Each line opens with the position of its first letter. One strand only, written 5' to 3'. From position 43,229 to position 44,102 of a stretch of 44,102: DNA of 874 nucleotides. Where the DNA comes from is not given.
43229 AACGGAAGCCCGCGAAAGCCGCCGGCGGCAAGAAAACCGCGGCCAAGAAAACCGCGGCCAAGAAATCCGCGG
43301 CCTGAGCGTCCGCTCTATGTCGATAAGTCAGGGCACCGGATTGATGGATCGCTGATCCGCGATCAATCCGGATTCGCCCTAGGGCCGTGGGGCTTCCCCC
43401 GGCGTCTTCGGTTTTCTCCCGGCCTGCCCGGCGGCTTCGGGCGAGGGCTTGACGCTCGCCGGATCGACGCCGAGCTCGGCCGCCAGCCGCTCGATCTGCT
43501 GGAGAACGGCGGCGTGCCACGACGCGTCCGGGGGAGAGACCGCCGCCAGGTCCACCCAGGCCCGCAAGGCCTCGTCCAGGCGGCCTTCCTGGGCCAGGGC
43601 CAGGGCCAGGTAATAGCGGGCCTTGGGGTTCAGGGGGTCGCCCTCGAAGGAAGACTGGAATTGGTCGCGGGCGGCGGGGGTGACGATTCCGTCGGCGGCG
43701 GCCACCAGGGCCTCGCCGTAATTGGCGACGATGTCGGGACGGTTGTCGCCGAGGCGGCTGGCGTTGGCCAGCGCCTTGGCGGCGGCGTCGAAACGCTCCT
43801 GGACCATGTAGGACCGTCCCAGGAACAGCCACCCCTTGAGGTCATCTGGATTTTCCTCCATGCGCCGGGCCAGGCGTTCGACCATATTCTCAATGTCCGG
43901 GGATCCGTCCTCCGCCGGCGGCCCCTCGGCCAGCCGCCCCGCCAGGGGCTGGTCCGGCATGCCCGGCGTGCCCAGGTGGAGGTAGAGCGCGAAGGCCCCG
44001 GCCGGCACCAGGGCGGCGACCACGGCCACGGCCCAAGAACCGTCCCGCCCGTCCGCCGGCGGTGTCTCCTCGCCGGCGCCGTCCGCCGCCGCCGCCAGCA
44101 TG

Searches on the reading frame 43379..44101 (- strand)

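Call 57: search_protein_families(library=pfam, proteins=[window:43379-44101:-], max_evalue=0.00001)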
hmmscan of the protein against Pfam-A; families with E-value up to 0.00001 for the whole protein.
window:43379-44101:- (240 aa): 6 families
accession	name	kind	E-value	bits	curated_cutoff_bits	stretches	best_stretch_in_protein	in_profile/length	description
PF23914.1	TPR_CcmH_CycH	-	1.2e-18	67.9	42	1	68-192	30-154/158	Cytochrome c-type biogenesis protein H TPR domain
PF13432.12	TPR_16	-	1e-10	42.3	32.7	1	142-193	14-64/65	Tetratricopeptide repeat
PF14559.12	TPR_19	-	8.8e-10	39.2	25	0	143-199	9-65/68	Tetratricopeptide repeat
PF07719.23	TPR_2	-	1.8e-07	31.1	27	0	159-188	1-30/34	Tetratricopeptide repeat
PF13428.12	TPR_14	-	1.8e-06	28.5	23.5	0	89-130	2-43/44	Tetratricopeptide repeat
PF14561.12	TPR_20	-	2.3e-06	28.3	25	0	146-184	9-47/90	Tetratricopeptide repeat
